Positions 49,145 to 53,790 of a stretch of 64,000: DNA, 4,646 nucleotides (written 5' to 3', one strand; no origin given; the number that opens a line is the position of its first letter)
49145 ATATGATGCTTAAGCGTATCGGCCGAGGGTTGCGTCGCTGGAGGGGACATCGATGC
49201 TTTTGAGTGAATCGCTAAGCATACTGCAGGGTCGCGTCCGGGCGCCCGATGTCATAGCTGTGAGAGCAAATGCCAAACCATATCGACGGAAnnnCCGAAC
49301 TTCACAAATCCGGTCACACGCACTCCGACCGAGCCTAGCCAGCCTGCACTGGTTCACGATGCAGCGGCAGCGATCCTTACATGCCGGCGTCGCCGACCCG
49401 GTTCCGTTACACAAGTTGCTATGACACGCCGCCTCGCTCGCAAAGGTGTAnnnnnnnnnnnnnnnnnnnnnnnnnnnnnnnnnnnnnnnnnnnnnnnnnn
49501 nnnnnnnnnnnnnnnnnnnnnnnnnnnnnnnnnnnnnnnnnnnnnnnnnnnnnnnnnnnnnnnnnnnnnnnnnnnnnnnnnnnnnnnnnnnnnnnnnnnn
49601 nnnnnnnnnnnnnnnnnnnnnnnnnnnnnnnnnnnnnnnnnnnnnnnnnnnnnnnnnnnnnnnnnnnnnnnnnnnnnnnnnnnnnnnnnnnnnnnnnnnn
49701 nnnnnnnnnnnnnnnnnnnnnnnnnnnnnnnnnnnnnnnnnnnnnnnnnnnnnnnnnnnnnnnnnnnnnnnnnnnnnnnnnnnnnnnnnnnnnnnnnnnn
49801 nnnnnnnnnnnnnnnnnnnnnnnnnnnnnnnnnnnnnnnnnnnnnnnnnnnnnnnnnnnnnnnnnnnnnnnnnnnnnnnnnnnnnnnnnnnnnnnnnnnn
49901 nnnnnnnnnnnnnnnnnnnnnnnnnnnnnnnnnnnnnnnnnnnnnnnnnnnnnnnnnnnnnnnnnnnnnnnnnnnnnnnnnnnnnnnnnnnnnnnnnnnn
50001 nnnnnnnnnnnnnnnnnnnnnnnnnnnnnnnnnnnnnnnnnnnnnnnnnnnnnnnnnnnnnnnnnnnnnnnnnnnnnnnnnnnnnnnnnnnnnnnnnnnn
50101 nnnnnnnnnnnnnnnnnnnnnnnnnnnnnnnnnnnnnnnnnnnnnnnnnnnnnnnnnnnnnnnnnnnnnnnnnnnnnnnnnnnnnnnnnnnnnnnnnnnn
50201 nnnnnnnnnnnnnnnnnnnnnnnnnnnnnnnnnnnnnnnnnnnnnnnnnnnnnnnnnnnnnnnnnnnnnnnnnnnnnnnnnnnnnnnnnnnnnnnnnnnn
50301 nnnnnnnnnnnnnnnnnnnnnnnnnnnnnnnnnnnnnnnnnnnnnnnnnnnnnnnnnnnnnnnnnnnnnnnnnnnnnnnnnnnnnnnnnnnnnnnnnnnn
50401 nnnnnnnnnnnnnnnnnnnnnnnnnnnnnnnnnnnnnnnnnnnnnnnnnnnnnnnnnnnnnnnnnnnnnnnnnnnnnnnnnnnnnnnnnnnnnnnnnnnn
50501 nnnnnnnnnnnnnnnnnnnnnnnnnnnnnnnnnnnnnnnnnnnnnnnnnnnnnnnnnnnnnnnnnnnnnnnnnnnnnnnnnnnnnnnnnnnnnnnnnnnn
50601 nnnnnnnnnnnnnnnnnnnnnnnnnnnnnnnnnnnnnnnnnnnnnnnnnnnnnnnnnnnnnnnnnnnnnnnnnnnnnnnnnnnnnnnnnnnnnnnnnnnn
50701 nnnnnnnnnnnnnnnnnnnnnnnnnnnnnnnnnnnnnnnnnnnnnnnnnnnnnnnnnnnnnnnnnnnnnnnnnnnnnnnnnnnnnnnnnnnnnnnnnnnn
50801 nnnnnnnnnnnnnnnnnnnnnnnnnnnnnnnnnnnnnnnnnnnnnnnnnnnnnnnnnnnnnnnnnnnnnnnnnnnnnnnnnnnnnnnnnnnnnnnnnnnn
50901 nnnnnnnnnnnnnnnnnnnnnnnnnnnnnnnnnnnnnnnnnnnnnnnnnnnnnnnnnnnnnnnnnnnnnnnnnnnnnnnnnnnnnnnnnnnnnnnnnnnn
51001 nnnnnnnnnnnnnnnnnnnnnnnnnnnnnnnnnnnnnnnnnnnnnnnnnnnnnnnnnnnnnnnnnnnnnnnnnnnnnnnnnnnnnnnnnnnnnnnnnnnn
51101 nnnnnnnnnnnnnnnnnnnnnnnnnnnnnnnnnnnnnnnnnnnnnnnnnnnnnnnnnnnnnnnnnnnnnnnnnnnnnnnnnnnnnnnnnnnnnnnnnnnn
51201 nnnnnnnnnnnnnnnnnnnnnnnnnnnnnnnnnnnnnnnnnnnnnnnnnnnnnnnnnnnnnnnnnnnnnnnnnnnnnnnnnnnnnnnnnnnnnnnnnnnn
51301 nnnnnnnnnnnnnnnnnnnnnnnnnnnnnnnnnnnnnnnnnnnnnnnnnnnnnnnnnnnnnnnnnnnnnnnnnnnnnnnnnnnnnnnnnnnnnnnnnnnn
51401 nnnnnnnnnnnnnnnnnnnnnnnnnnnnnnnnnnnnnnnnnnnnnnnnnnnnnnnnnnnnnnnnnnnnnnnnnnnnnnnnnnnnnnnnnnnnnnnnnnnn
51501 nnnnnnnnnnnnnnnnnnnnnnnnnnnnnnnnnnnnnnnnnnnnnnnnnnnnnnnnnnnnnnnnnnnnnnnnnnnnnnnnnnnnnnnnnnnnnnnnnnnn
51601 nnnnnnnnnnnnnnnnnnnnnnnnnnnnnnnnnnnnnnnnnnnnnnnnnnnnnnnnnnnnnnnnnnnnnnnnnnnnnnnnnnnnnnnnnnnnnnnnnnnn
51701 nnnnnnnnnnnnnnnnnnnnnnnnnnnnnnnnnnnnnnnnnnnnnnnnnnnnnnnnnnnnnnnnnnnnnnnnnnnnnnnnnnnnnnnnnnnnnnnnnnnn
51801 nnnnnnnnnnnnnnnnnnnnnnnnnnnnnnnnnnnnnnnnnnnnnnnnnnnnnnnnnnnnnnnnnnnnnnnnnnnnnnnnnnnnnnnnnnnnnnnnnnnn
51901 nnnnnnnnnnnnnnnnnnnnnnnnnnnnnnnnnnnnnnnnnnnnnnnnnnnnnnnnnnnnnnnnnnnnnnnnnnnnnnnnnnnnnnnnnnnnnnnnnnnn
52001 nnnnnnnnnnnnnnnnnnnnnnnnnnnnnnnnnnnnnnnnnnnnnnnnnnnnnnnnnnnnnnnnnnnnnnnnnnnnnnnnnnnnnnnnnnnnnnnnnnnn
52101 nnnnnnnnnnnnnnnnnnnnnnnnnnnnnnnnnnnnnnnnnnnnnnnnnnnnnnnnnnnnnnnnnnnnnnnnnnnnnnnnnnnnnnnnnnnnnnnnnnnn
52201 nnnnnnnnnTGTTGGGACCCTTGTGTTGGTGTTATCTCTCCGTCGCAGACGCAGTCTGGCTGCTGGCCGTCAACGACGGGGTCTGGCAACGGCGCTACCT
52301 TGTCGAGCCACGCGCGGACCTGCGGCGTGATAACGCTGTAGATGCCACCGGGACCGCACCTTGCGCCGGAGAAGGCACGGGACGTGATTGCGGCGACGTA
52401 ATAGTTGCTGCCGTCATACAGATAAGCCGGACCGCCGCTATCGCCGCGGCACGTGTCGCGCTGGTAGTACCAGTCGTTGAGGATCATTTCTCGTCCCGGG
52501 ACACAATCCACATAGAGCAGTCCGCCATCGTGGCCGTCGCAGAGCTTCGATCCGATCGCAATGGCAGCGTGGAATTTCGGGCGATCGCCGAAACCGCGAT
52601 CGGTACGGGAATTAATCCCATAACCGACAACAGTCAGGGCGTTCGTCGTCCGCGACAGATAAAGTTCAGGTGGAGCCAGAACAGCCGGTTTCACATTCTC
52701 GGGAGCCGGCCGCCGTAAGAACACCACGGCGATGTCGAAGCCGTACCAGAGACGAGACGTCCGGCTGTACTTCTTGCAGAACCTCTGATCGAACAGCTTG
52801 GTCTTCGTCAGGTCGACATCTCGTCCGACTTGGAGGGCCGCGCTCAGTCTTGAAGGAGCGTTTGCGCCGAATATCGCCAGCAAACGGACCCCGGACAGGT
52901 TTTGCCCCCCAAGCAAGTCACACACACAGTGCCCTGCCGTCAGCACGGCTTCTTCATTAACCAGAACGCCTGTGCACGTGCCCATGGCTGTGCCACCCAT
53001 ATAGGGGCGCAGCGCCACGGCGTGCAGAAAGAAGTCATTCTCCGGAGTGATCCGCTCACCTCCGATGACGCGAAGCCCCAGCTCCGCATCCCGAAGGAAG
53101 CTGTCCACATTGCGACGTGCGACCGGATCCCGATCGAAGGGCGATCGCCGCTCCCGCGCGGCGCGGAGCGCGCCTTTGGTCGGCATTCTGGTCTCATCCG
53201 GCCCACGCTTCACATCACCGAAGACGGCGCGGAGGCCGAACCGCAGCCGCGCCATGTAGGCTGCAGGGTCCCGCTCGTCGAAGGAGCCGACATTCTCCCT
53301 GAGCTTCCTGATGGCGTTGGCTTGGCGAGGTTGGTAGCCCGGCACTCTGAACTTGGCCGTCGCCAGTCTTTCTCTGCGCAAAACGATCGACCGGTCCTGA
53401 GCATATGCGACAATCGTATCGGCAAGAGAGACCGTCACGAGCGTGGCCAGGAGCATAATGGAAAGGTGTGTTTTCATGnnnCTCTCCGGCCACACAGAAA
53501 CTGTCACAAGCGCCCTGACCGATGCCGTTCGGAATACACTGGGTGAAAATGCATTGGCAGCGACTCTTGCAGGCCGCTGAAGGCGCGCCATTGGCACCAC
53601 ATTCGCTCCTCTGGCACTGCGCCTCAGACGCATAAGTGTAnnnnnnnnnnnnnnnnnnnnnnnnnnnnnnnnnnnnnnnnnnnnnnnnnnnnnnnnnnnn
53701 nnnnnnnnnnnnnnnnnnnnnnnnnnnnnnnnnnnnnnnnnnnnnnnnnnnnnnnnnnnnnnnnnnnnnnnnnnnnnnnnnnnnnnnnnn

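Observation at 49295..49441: Conserved 8-cysteine C-terminal mini-domain on the A lipoproteins, tethered by an Arg/Ser-rich linker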

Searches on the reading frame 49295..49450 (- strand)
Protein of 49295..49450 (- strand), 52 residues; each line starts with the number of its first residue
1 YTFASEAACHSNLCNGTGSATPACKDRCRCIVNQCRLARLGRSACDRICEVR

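Call 19: search_protein_families(library=pfam, proteins=[window:49295-49450:-], max_evalue=10)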
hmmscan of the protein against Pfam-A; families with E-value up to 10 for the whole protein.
seq(52 aa): 0 families
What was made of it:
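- On Knottin / defensin: Pfam gives no hit at E up to 10 (call 19).
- Pfam shows no knottin or defensin match even at E up to 10 (call 19).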

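Call 20: search_solved_structures(query=window:49295-49450:-, max_evalue=10, show_alignments=3)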
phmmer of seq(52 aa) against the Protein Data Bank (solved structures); distinct sequences matched with E-value up to 10: 3.
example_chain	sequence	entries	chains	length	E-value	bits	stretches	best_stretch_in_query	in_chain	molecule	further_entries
3mwr_A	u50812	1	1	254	2.4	11.9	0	5-31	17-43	Ribonuclease pancreatic, LINKER, Ribonuclease pancreatic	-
3mwq_A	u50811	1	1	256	2.9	11.7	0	5-31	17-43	Ribonuclease pancreatic, LINKER, Ribonuclease pancreatic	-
3mx8_A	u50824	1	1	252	3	11.6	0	5-31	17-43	Ribonuclease pancreatic, LINKER, Ribonuclease pancreatic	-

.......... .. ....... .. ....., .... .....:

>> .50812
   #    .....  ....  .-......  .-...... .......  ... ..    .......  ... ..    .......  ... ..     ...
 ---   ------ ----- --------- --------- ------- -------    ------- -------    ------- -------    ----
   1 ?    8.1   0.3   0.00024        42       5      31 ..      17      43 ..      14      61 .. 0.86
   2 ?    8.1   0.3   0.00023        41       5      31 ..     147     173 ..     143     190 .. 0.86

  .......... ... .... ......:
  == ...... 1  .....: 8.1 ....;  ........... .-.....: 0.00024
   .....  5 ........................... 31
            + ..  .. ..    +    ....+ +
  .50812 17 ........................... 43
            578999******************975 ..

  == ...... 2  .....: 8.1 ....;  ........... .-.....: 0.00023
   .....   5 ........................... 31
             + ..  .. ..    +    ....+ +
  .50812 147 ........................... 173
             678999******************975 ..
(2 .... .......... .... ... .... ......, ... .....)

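Call 51: predict_structure(alignment_id=A4)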
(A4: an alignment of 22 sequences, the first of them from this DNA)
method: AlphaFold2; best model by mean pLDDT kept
length: 52 residues; sequences in the alignment: 22
mean_pLDDT: 80.8   pTM: 0.58
mean pLDDT of the five models: 80.8, 79.6, 79.6, 77.5, 76.3
residues with pLDDT >= 90: 0; 70-90: 44; 50-70: 8; < 50: 0
segments of 3 or more residues with pLDDT < 50: none
pLDDT, mean of each block of 10 residues (from residue 1): 82 69 86 86 85 62
secondary structure, 60 per line:
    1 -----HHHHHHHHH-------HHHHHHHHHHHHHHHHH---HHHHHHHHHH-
elements in order: H6-14 H22-38 H42-51

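Call 55: fold_search(model_id=the predicted structure, library=pdb)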
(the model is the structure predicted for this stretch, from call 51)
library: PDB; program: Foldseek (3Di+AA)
matches with E <= 10: 2; with E <= 0.001: 0
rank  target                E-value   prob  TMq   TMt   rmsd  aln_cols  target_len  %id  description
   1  5ji3_F                8.6e+00  0.13  0.53  0.10   5.4        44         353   14  HslUV complex (released 2016-12-07)
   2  5txv_K                9.7e+00  0.12  0.52  0.10   5.5        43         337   14  HslU P21 cell with 4 hexamers (released 2017-03-01)
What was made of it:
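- Foldseek found no structural neighbour for the tail (call 55).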

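Call 56: find_homologous_proteins(query=A4, max_evalue=0.01)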
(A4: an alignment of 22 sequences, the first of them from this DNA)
Query A4 (22 sequences): 26 candidates shared short words with the query, none scored E <= 0.01.
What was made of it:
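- Tried and rejected: With the tail alone they gave nothing (call 56).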

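Call 69: search_solved_structures(query=A4, max_evalue=10, show_alignments=3)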
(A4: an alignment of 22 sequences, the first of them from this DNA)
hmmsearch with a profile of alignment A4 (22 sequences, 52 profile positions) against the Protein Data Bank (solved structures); distinct sequences matched with E-value up to 10: 9.
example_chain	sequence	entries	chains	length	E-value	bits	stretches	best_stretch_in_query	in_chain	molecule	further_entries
6ats_A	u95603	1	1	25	0.04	17.1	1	5-27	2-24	Potassium channel toxin kappa-KTx 1.2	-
1hp9_A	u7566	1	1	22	0.2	14.8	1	7-27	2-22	kappa-hefutoxin 1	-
5ckm_A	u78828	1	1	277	0.48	13.7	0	31-50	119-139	Mannan-binding lectin serine peptidase 2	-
5cis_A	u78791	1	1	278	0.49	13.6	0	31-50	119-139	Mannan-binding lectin serine peptidase 2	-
5ckn_A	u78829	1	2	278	0.49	13.6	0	31-50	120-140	Mannan-binding lectin serine peptidase 2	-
5ckq_A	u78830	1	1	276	0.51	13.6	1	11-28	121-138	Mannan-binding lectin serine protease 1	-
1nt0_A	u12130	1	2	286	0.53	13.5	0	31-50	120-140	mannose-binding protein associated serine protease-2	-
3dem_A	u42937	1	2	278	0.75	13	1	11-28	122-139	Complement factor MASP-3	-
4aqb_A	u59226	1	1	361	1.2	12.4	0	11-28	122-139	MANNAN-BINDING LECTIN SERINE PROTEASE 1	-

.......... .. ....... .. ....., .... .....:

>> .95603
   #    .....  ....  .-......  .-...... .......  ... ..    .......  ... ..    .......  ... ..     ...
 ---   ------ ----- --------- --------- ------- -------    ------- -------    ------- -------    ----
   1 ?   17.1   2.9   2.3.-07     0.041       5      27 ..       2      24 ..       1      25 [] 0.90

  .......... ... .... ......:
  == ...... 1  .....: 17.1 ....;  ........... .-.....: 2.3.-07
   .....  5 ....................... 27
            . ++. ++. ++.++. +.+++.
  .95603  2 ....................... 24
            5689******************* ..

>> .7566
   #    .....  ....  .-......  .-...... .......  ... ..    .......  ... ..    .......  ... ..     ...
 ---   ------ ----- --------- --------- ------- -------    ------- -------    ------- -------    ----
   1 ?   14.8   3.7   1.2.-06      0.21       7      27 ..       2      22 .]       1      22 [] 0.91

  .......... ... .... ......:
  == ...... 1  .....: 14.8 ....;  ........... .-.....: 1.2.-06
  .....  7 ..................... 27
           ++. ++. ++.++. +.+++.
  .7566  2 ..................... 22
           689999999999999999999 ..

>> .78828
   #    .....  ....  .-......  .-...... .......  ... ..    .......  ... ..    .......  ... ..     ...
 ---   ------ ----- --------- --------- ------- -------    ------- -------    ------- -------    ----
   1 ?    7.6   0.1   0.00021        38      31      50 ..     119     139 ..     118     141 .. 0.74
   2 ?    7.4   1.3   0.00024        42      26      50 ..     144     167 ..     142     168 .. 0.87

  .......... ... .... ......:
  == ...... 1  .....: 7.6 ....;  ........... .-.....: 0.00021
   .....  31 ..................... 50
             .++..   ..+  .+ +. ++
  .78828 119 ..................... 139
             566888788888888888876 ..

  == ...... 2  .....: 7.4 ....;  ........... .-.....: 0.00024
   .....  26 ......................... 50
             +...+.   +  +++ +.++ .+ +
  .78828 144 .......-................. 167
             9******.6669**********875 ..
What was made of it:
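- Closest known: Scorpion kappa-hefutoxin / kappa-KTx. Same: These are the best sequence matches in the PDB to the tail profile, with C-x3-C-x10-C-x3-C in register with unit 1 (6ats_A at E=0.04, 1hp9_A at E=0.2; call 69).
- The tail profile's best PDB hits are kappa-KTx1.2 (E=0.04) and kappa-hefutoxin 1 (E=0.2), with all four Cys of unit 1 in register (call 69).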

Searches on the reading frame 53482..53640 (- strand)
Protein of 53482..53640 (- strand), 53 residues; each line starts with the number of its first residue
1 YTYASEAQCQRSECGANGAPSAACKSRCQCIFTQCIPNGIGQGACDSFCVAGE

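Call 19: search_protein_families(library=pfam, proteins=[window:53482-53640:-], max_evalue=10)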
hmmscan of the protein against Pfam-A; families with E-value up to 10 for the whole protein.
seq(53 aa): 0 families

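Call 21: search_solved_structures(query=window:53482-53640:-, max_evalue=10, show_alignments=3)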
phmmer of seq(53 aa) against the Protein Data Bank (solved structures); distinct sequences matched with E-value up to 10: 0.
